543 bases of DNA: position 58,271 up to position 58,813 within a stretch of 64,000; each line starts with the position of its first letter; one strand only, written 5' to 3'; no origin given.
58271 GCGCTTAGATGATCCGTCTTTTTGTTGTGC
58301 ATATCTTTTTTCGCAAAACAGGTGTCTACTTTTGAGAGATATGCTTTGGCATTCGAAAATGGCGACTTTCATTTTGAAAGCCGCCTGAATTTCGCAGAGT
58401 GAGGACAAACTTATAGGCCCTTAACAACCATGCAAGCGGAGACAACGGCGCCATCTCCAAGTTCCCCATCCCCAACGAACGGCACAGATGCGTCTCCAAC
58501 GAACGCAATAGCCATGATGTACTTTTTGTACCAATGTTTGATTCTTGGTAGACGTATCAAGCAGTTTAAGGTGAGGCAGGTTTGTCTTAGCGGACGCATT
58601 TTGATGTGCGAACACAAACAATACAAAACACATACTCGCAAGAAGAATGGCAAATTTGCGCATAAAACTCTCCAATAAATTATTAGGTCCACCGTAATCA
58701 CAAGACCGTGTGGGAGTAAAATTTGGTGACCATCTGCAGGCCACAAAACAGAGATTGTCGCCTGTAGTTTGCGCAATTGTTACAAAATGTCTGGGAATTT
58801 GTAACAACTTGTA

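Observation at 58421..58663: Conserved C-x6-C-x13-C-x5-C cationic tail shared by two secreted proteins 55 kb apart: a candidate new peptide family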

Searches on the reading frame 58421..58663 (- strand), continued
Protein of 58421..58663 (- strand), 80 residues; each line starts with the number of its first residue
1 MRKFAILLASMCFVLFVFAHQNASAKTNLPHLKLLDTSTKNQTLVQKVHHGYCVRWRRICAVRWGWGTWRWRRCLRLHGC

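Call 64: find_encoding_contigs(protein=P0106, flank=5000, max_places=3)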
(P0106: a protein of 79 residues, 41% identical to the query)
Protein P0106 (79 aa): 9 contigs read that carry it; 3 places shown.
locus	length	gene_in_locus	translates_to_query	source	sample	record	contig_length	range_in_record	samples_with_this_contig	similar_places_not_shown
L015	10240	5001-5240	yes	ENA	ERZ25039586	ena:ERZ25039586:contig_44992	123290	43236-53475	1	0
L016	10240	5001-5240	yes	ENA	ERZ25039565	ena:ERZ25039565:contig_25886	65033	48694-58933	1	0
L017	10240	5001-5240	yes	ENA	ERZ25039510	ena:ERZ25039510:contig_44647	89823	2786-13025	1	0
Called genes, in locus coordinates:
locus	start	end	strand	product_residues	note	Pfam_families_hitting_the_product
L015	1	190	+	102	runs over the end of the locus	-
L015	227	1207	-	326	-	PF01638:HxlR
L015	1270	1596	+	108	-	PF12680:SnoaL_2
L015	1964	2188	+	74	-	-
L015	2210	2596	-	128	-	PF03724:META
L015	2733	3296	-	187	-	PF12276:DUF3617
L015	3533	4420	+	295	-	-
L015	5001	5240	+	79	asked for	-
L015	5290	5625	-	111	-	PF01925:TauE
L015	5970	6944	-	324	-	PF01330:RuvA_N, PF14520:HHH_5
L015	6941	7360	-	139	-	PF02075:RuvC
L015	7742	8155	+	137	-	-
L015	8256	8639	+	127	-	-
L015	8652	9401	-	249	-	PF20772:TACO1_YebC_N, PF01709:Transcrip_reg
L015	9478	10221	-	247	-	PF05050:Methyltransf_21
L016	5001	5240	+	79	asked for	-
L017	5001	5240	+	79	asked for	-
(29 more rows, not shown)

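Call 65: find_encoding_contigs(protein=P0147, flank=5000, max_places=2)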
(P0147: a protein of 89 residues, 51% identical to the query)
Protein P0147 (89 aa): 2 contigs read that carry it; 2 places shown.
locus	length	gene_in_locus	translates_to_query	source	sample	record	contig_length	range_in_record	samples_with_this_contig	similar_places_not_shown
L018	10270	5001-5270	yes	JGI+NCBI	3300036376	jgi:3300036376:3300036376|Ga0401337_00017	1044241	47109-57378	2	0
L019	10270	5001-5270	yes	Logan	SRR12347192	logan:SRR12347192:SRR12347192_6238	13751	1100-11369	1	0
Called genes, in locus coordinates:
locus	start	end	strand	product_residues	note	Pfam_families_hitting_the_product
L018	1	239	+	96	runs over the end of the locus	-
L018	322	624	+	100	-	-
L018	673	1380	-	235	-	PF08448:PAS_4 (weak), PF08281:Sigma70_r4_2 (faint), PF00196:GerE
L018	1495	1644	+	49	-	-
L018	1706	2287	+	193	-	PF01965:DJ-1_PfpI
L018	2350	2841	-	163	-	PF08837:DUF1810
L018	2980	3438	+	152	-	PF12680:SnoaL_2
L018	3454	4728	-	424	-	PF07690:MFS_1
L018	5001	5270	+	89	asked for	-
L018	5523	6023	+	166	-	-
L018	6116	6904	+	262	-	PF01925:TauE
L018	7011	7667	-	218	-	PF00753:Lactamase_B, PF12706:Lactamase_B_2 (weak)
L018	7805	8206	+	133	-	-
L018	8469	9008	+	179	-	PF04542:Sigma70_r2, PF07638:Sigma70_ECF, PF22029:PhyR_sigma2, PF08281:Sigma70_r4_2, PF04545:Sigma70_r4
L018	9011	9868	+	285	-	-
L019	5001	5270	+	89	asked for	-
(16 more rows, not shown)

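Call 66: find_encoding_contigs(protein=P0109, flank=5000, max_places=2)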
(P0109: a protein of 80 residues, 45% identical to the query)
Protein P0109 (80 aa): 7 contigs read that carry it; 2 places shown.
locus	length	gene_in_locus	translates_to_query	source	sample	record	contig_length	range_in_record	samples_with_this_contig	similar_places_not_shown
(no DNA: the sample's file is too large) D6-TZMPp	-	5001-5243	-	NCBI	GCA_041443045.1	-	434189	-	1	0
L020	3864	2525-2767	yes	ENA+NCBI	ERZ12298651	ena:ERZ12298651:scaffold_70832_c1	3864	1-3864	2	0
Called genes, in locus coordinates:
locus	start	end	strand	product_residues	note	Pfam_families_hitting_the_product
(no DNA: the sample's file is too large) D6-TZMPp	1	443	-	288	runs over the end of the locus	PF25917:BSH_RND, PF25973:BSH_CzcB, PF25885:HH_EMRA (weak), PF25954:Beta-barrel_RND_2, PF25990:Beta-barrel_YknX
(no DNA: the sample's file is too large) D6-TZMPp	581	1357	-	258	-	PF03808:Glyco_tran_WecG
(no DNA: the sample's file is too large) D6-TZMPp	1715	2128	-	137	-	PF13622:4HBT_3 (weak), PF03061:4HBT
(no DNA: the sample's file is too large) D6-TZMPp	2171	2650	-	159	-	PF13279:4HBT_2, PF03061:4HBT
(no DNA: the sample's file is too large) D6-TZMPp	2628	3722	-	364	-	PF00149:Metallophos, PF12850:Metallophos_2 (weak)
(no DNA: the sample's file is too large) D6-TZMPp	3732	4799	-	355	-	PF06068:TIP49 (weak), PF05496:RuvB_N, PF01078:Mg_chelatase (faint), PF00004:AAA, PF07728:AAA_5 (weak), PF17864:AAA_lid_4, PF05491:WHD_RuvB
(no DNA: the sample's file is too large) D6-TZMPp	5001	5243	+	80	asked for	-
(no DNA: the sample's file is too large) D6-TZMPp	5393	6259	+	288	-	PF07238:PilZ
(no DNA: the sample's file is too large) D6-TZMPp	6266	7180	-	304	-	PF01925:TauE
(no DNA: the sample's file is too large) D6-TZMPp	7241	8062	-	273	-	PF00149:Metallophos, PF13277:YmdB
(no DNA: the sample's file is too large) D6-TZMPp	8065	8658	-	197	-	PF01812:5-FTHF_cyc-lig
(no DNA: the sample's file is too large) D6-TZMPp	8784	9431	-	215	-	PF04299:FMN_bind_2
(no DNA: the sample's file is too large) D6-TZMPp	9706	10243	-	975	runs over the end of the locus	PF00133:tRNA-synt_1, PF09334:tRNA-synt_1g, PF13603:tRNA-synt_1_2 (faint), PF09334:tRNA-synt_1g, PF08264:Anticodon_1, PF10458:Val_tRNA-synt_C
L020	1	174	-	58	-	?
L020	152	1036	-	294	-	PF00149:Metallophos, PF12850:Metallophos_2 (weak)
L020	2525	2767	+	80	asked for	-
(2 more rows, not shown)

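Call 67: find_encoding_contigs(protein=P0183, flank=5000, max_places=2)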
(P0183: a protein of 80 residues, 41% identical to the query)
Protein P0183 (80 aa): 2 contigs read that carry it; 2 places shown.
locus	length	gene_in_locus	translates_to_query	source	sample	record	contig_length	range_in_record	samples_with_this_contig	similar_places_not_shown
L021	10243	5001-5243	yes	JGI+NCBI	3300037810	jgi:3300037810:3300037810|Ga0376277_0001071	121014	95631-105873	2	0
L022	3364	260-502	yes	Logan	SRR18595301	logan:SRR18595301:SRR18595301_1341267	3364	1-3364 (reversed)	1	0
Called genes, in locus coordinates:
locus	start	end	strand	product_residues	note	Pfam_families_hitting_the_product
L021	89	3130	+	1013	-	PF04851:ResIII, PF00270:DEAD (faint), PF17757:UvrB_inter, PF27431:UvrB_3rd, PF00271:Helicase_C, PF12344:UvrB, PF02151:UVR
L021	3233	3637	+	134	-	PF13622:4HBT_3 (weak), PF03061:4HBT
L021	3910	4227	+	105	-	-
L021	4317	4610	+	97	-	PF08734:GYD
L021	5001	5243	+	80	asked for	-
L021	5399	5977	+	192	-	PF01965:DJ-1_PfpI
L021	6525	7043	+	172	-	-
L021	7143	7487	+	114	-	-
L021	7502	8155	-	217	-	PF00753:Lactamase_B, PF12706:Lactamase_B_2 (weak)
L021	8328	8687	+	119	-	-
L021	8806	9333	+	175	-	PF04542:Sigma70_r2, PF22029:PhyR_sigma2, PF07638:Sigma70_ECF (weak), PF08281:Sigma70_r4_2, PF04545:Sigma70_r4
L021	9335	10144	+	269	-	-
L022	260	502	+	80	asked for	-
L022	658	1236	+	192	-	PF01965:DJ-1_PfpI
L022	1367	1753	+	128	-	-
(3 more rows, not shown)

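Call 88: search_protein_families(library=padloc, proteins=[window:58421-58663:-], max_evalue=0.01)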
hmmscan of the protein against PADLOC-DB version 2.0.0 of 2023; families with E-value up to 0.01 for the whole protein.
window:58421-58663:- (80 aa): 0 families

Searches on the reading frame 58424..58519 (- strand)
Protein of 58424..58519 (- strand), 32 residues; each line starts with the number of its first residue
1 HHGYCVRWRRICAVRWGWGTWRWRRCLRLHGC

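Call 26: find_related_loci(query=A1, collection=genome_contigs, flank=6000)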
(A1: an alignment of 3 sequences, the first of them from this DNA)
Query A1 (32 aa) in genome_contigs; peptide patterns used: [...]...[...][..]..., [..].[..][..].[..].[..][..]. (x = any residue, [..] = any of these).
161 stretches matched a pattern; 2 encode a relative of the query (tblastn E <= 1e-3); 2 distinct loci.
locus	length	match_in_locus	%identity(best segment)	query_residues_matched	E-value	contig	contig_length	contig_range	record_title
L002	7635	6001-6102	74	1-32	2e-13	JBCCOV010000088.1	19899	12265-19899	MAG: Pseudomonadota bacterium isolate P01_D01_bin.112 k141_2374782_length_19899_cov_20.4711, whole genome shotgun sequen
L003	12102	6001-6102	74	1-32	3e-13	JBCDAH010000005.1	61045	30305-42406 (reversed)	MAG: Pseudomonadota bacterium isolate P01_F01_bin.54 k141_3298126_length_61045_cov_11.0000, whole genome shotgun sequenc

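Call 28: find_related_loci(query=A1, collection=metagenome_contigs, flank=6000)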
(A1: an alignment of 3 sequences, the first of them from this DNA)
Query A1 (32 aa) in metagenome_contigs; peptide patterns used: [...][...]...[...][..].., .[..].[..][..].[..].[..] (x = any residue, [..] = any of these).
513 stretches matched a pattern; 1 encode a relative of the query (tblastn E <= 1e-3); 1 distinct loci.
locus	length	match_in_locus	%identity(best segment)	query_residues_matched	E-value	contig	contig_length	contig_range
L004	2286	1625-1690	68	11-32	2e-7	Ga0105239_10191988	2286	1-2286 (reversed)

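Call 34: search_protein_representatives(alignment_id=A3)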
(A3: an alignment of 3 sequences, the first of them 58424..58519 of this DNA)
Query: 3 sequences, 113 profile positions. Proteins with E-value up to 0.001 (for the whole library): 94; up to 1e-10: 5; up to 1e-30: 1. The best 94 are listed.
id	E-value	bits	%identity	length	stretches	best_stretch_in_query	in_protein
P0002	2.3e-70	250.2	-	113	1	1-113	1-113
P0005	1.5e-17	80.0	-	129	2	60-112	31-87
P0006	5.2e-15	71.8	-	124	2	54-112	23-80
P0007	3.8e-11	59.4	-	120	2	79-113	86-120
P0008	1.0e-10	58.0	-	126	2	50-112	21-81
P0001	6.5e-10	55.4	-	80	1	78-112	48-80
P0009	8.4e-10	55.1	-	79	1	50-112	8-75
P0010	1.3e-09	54.5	-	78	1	55-112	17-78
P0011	2.9e-09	53.3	-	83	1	52-112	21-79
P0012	4.4e-09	52.8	-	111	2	82-112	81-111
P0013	4.6e-09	52.7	-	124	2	40-112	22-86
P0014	8.0e-09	51.9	-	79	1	44-112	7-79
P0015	1.4e-08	51.2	-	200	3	58-108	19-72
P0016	1.4e-08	51.1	-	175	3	50-107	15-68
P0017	1.7e-08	50.9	-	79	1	56-112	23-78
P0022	5.8e-08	49.1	-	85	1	42-112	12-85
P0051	1.5e-05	41.3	-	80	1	53-112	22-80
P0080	1.6e-04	38.1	-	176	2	78-112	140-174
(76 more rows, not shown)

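Call 43: list_cluster_members(proteins=[P0005, P0006, P0009, P0010, P0011, P0014, P0080, P0015, P0022, P0051])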
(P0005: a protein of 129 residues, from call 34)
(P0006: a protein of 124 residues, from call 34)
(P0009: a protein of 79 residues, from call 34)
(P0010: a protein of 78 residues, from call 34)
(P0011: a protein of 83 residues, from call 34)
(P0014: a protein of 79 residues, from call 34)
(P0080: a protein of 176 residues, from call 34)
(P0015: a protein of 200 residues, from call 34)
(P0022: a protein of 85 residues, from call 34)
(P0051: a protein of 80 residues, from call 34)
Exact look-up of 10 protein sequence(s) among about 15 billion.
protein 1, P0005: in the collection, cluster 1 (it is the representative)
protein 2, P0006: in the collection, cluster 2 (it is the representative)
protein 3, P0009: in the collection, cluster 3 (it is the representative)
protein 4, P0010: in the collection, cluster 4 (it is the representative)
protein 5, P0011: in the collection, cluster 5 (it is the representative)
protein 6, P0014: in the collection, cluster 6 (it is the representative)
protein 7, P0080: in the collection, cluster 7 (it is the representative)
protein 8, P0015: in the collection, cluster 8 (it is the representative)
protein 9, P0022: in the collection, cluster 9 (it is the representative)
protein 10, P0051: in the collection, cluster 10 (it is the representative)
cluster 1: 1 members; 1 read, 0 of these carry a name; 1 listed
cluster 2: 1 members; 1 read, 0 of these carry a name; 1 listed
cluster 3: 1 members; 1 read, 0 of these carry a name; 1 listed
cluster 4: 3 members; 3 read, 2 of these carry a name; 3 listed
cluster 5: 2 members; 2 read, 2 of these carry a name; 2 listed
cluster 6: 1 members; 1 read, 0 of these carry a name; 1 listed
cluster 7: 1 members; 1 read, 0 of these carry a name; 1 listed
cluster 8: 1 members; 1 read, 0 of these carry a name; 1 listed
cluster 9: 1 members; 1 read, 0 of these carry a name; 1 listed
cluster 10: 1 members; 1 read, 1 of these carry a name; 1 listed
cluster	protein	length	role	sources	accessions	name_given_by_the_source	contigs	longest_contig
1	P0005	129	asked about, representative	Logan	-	-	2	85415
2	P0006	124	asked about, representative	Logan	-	-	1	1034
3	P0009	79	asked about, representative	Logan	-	-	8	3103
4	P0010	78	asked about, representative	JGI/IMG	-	hypothetical protein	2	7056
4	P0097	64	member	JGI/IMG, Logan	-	hypothetical protein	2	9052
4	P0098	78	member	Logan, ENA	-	-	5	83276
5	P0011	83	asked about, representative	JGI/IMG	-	hypothetical protein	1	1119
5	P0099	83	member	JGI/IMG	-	hypothetical protein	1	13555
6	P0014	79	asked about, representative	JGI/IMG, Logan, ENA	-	-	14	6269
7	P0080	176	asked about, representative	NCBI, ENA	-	-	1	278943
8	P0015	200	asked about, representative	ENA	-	-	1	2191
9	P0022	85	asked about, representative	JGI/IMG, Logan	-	-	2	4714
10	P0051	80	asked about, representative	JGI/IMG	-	hypothetical protein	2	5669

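Call 44: find_encoding_contigs(protein=P0080, flank=6000, max_places=3)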
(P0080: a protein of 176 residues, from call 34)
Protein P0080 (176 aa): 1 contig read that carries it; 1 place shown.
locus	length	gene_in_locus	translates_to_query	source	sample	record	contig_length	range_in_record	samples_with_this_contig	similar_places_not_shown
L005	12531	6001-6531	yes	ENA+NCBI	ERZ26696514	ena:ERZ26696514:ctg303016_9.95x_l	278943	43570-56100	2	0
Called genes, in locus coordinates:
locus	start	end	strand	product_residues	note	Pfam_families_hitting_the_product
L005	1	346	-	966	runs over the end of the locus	-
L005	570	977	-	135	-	PF01741:MscL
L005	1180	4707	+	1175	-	PF12860:PAS_7, PF00512:HisKA, PF02518:HATPase_c, PF00072:Response_reg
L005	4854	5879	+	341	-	PF04403:PqiA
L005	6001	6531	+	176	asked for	-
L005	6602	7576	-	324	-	-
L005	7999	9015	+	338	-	-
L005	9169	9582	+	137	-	-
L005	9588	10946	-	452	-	PF01476:LysM, PF01551:Peptidase_M23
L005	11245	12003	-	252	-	PF01975:SurE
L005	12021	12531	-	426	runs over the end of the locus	PF02403:Seryl_tRNA_N, PF00587:tRNA-synt_2b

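Call 45: find_encoding_contigs(protein=P0005, flank=6000, max_places=3)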
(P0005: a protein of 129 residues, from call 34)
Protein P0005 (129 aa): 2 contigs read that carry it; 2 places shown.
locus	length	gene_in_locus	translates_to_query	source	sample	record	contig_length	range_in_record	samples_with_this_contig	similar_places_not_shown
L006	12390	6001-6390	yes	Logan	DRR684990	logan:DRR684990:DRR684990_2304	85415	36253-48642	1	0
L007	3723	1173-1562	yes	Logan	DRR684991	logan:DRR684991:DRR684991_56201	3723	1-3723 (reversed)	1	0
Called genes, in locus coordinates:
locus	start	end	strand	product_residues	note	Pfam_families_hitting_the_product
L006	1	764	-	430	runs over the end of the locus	PF04055:Radical_SAM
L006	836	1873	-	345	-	PF04055:Radical_SAM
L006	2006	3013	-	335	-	PF00850:Hist_deacetyl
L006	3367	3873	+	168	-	PF13686:DrsE_2, PF02635:DsrE (faint)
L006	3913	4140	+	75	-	PF01206:TusA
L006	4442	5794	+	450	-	PF03349:Toluene_X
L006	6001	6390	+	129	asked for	-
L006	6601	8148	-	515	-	PF00117:GATase, PF07722:Peptidase_C26, PF02540:NAD_synthase (weak), PF00958:GMP_synt_C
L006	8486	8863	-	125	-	-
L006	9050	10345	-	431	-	PF22458:RsmF-B_ferredox (weak), PF01189:Methyltr_RsmB-F, PF01209:Ubie_methyltran (faint), PF13847:Methyltransf_31 (weak)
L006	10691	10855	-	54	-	-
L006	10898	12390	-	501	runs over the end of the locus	PF00478:IMPDH, PF00571:CBS, PF03060:NMO, PF01070:FMN_dh (weak)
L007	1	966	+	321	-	?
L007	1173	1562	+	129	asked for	-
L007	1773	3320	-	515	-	PF00117:GATase, PF07722:Peptidase_C26, PF02540:NAD_synthase (weak), PF00958:GMP_synt_C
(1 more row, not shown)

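Call 54: find_encoding_contigs(protein=P0098, flank=6000, max_places=3)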
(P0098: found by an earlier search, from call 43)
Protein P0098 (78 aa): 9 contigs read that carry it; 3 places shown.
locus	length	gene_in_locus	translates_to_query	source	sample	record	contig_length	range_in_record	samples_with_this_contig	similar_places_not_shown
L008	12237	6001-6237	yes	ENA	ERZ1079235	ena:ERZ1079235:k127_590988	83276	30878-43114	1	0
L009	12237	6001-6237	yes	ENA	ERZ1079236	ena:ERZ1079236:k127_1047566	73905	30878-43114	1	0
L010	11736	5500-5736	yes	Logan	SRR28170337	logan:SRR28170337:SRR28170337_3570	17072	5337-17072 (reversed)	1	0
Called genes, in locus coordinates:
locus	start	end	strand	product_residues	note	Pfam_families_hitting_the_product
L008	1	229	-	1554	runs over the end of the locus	PF00310:GATase_2, PF04898:Glu_syn_central, PF01645:Glu_synthase, PF01493:GXGXG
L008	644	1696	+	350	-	PF01212:Beta_elim_lyase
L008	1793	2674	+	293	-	-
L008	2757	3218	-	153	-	PF00011:HSP20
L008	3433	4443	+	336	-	PF00561:Abhydrolase_1, PF12146:Hydrolase_4, PF12697:Abhydrolase_6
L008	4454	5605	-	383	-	PF13406:SLT_2, PF01471:PG_binding_1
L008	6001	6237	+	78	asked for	-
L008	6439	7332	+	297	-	PF00483:NTP_transferase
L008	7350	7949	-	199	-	PF00578:AhpC-TSA, PF08534:Redoxin, PF00085:Thioredoxin (faint), PF13905:Thioredoxin_8 (weak)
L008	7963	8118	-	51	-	PF04995:CcmD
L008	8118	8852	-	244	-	PF01578:Cytochrom_C_asm, PF27518:CcmC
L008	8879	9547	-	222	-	PF03379:CcmB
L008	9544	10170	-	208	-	PF00005:ABC_tran, PF02463:SMC_N (faint), PF13191:AAA_16 (weak), PF13304:AAA_21 (faint)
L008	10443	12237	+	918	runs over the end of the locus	PF00330:Aconitase, PF00694:Aconitase_C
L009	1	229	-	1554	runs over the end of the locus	PF00310:GATase_2, PF04898:Glu_syn_central, PF01645:Glu_synthase, PF01493:GXGXG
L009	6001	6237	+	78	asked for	-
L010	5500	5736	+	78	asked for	-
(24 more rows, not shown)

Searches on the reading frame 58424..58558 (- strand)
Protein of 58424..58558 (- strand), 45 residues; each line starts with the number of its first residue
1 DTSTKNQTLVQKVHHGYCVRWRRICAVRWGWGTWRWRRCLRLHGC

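Call 23: find_homologous_proteins(query=A2, max_evalue=10)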
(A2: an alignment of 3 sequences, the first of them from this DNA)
Query A2 (3 sequences) (45 aa, profile of the alignment): 1 proteins with E <= 10 among 1 candidates.
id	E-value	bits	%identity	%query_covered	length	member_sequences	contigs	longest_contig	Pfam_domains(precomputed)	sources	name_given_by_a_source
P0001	7.5e-22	95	100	100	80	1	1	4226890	-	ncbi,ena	-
